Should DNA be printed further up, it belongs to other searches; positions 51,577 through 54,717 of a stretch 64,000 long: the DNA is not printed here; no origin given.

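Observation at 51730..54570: Unbroken 946-aa Zn-ribbon methylase-like protein with a degenerate DPPY motif and a nuclease-like C-terminus: candidate single-protein DNA-sensing or defence element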

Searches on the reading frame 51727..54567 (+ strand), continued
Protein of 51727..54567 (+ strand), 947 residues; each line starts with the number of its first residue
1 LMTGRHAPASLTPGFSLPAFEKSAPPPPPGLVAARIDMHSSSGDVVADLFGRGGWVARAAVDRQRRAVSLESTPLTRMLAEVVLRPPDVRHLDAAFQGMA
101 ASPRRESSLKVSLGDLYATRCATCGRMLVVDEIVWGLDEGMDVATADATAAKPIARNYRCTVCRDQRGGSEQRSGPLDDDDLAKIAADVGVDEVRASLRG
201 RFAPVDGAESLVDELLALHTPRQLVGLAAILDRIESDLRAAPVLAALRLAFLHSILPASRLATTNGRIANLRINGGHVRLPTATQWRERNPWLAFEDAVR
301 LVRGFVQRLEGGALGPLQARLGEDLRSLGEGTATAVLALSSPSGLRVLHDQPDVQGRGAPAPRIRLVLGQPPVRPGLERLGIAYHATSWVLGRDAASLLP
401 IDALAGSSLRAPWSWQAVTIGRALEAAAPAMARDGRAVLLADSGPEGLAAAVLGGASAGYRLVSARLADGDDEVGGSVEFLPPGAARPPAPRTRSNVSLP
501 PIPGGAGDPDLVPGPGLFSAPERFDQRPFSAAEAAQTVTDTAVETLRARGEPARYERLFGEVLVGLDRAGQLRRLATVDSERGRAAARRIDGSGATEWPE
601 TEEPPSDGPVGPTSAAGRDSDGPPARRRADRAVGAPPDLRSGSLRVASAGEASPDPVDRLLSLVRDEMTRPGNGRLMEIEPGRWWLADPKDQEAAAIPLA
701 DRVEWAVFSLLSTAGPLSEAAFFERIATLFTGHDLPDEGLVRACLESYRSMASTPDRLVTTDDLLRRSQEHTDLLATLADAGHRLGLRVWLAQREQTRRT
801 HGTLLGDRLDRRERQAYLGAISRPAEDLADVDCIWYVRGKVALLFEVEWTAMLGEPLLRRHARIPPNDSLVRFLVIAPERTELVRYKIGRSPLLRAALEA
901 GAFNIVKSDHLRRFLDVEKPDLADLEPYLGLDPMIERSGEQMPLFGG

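Call 69: find_encoding_contigs(protein=P0429, flank=8000, max_places=1)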
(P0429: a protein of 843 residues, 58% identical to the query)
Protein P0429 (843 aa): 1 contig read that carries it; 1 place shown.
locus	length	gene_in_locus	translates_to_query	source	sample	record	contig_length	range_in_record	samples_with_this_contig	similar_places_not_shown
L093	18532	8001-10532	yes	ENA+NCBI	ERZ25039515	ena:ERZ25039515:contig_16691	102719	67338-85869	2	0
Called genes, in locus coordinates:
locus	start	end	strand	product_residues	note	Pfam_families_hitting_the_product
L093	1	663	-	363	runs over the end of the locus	PF02618:YceG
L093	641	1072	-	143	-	PF03652:RuvX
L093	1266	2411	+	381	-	PF02771:Acyl-CoA_dh_N, PF02770:Acyl-CoA_dh_M, PF00441:Acyl-CoA_dh_1, PF08028:Acyl-CoA_dh_2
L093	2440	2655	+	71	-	PF00364:Biotin_lipoyl, PF01597:GCV_H (weak), PF25917:BSH_RND (weak), PF25973:BSH_CzcB (faint), PF25997:BSH_YhbJ (weak), PF25984:BSH_YknX (faint)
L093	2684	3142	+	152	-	PF13527:Acetyltransf_9 (faint), PF00583:Acetyltransf_1, PF13673:Acetyltransf_10 (weak), PF13508:Acetyltransf_7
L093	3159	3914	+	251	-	PF00106:adh_short, PF08659:KR, PF13561:adh_short_C2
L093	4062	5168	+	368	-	PF08240:ADH_N, PF00107:ADH_zinc_N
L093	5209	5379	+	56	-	-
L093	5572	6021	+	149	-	PF00378:ECH_1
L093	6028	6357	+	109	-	-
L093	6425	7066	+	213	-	PF00378:ECH_1, PF16113:ECH_2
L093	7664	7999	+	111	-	PF20582:UPF0758_N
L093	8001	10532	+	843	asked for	PF01555:N6_N4_Mtase, PF02086:MethyltransfD12 (weak), PF03602:Cons_hypoth95 (faint), PF27126:NmeDI_C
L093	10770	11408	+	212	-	-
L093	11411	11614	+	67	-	-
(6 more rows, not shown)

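Call 76: search_solved_structures(query=L001:9073-9930:+, max_evalue=1, show_alignments=1)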
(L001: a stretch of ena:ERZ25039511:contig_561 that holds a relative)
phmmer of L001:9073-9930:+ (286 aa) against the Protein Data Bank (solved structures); distinct sequences matched with E-value up to 1: 55.
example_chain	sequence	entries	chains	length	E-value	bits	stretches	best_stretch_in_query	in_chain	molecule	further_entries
9qhb_A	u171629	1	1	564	3.8e-31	112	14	36-98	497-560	Engineered tetratricopeptide repeat protein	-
9qhc_A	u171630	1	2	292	1.3e-17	67.7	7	40-98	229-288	Engineered tetratricopeptide repeat protein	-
8bu0_A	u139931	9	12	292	7.7e-17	65.1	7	36-98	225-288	Consensus tetratricopeptide repeat protein | Crystal structure of an 8-repeat consensus TPR superhelix with Zinc. | Monomer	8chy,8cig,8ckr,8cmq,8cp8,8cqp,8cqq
7obi_A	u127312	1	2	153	1.1e-12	51.5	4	40-96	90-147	CTPR-rv4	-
1w3b_A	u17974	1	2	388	1.6e-10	44.4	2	41-98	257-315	UDP-N-ACETYLGLUCOSAMINE--PEPTIDE N-ACETYLGLUCOSAMINYLTRANSFERASE 110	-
6eou_A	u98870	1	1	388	1.7e-10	44.3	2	42-98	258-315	UDP-N-acetylglucosamine--peptide N-acetylglucosaminyltransferase 110 kDa subunit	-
1na0_A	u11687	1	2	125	3.2e-10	43.4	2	36-98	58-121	designed protein CTPR3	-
3kd7_A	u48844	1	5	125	5.7e-10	42.6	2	40-98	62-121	CTPR390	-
7yea_A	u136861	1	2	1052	6.4e-09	39.1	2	41-98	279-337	UDP-N-acetylglucosamine--peptide N-acetylglucosaminyltransferase 110 kDa subunit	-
7yeh_B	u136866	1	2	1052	6.6e-09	39.1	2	41-98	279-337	UDP-N-acetylglucosamine--peptide N-acetylglucosaminyltransferase 110 kDa subunit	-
7ntf_A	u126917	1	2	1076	7.4e-09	38.9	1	41-98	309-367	Isoform 1 of UDP-N-acetylglucosamine--peptide N-acetylglucosaminyltransferase 110 kDa subu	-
8ch0_A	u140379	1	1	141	8.6e-09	38.7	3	37-93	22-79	Consensus tetratricopeptide repeat protein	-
2fo7_A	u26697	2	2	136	3.1e-08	36.9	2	37-90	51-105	SYNTHETIC CONSENSUS TPR PROTEIN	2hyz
6v8e_A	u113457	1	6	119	7.7e-08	35.6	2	37-98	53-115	Designed protein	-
6vfj_B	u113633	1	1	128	1.2e-07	35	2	35-99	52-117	I53_dn5B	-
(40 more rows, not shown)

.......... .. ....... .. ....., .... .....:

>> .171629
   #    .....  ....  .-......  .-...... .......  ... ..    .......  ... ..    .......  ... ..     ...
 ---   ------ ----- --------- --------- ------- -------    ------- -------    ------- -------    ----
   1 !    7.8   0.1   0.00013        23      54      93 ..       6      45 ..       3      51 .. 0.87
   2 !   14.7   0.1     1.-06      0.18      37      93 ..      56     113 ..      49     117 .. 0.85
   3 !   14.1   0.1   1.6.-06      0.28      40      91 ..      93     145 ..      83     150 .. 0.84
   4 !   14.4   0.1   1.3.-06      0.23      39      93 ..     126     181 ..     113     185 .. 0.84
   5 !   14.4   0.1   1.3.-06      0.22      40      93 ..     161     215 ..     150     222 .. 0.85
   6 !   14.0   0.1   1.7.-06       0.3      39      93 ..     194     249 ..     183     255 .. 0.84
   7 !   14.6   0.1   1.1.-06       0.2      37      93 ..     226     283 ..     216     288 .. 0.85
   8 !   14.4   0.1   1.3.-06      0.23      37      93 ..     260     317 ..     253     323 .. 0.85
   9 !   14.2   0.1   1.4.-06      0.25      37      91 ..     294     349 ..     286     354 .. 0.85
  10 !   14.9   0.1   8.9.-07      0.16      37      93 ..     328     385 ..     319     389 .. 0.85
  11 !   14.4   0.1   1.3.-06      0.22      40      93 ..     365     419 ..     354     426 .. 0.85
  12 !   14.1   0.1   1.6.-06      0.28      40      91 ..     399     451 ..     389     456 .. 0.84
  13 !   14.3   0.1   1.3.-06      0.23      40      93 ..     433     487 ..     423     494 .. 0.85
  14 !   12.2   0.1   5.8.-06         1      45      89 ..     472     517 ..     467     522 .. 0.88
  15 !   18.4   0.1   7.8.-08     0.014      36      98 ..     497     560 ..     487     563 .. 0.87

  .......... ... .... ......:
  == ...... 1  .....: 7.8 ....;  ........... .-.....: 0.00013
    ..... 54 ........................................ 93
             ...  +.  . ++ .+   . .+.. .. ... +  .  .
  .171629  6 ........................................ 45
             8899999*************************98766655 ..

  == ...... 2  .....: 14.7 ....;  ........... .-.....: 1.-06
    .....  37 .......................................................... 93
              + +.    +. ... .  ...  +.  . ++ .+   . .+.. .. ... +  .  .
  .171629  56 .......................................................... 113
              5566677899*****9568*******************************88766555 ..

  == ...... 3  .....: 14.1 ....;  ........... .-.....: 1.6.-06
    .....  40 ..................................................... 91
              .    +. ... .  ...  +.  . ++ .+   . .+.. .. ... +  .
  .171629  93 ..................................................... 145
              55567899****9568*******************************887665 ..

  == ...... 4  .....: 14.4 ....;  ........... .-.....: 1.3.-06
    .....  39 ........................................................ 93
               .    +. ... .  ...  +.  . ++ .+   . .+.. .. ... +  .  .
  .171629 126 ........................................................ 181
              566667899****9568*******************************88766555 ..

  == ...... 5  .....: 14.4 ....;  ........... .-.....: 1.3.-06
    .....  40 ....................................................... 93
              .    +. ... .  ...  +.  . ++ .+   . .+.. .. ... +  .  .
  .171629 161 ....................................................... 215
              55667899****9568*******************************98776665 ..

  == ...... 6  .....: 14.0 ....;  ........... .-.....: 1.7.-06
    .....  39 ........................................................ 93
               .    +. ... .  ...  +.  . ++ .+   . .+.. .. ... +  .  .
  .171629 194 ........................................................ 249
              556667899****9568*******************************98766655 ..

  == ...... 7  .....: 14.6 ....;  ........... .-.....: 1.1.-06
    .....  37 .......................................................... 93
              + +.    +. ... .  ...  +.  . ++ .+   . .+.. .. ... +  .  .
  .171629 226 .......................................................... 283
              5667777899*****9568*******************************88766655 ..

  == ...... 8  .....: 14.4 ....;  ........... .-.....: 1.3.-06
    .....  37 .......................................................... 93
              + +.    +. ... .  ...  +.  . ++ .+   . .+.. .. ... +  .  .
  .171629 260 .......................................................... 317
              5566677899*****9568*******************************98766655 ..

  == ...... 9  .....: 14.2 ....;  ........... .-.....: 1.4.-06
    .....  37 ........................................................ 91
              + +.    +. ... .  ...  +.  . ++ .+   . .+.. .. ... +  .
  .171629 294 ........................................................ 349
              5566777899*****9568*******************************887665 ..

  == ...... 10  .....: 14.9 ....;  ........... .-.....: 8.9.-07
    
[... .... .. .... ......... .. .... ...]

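Call 78: search_dna_similar(query=P0339, collection=plasmids, mode=protein, max_evalue=0.00001, max_rows=15)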
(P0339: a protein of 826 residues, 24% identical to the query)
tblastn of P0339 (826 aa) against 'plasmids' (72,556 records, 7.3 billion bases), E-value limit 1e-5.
Records with a match: 114; places in all: 133; records where one place covers at least 80% of the query: 0.
Best place of each record, by identity: <60% 114.
By first word of the organism name: Sphingobium 14; Sphingomonas 10; Paraburkholderia 5; Cupriavidus 5; Komagataeibacter 5; Paenarthrobacter 3; Azospirillum 3; Ralstonia 3; Streptomyces 3; Rhodococcus 3; and 49 more.
By predicted mobility (MOB-suite, as given by PLSDB): non-mobilizable 57; conjugative 38; mobilizable 19.
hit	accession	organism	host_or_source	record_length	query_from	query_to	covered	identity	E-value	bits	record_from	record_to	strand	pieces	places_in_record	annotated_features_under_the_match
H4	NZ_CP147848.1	Kurthia gibsonii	water,water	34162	42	535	60%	27.2%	3e-40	168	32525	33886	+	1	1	DNA methyltransferase | helix-turn-helix domain-containing protein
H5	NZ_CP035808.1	Thiospirochaeta perfilievii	cell culture,Thiodendron" bacterial ...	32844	2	468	57%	28.4%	2e-48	194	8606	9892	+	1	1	DNA methyltransferase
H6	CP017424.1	Arthrobacter sp. ZXY-2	whole organism,soil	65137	1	519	63%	25.0%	5e-25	120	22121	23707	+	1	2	DNA methylase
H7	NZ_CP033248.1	Clostridium butyricum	environment swab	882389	1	479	58%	26.9%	3e-32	143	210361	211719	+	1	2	DNA methyltransferase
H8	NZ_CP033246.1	Clostridium butyricum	Homo sapiens,stool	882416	1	479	58%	26.9%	3e-32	143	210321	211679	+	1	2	DNA methyltransferase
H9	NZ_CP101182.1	Paenarthrobacter ureafaciens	mixed culture,soil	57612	1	511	62%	25.1%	2e-25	121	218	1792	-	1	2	DNA methyltransferase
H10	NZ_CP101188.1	Paenarthrobacter ureafaciens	mixed culture,soil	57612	1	511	62%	25.1%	2e-25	121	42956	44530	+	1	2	DNA methyltransferase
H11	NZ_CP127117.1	Paenarthrobacter sp. R1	cell culture,sediment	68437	1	511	62%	25.1%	2e-25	121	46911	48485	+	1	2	DNA methyltransferase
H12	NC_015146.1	Pseudarthrobacter phenanthrenivorans Sphe3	creosote-polluted soil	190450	1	511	62%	24.4%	3e-24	117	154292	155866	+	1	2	DNA methyltransferase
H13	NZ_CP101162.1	Halorarius halobius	cell culture,salt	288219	1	411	50%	27.8%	7e-39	164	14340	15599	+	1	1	DNA methyltransferase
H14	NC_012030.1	Halorubrum lacusprofundi ATCC 49239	-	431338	19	487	57%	22.8%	4e-11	75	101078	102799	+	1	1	DNA methyltransferase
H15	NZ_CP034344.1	Haloplanus rallus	cell culture,Non-purified solar salt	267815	30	487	55%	22.4%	2e-9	70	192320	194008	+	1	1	DNA methyltransferase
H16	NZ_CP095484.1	Halorientalis litorea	cell culture,salt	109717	30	430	49%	25.4%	3e-10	131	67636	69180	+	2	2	DUF1156 domain-containing protein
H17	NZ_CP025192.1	Roseomonas mucosa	Homo sapiens,clinical, human skin, ...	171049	25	465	53%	22.6%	2e-12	79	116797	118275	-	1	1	DNA methyltransferase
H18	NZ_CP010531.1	Haloarcula sp. CBA1115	monoisolate,Solar salt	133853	30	431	49%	24.6%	5e-7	120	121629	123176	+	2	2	DUF1156 domain-containing protein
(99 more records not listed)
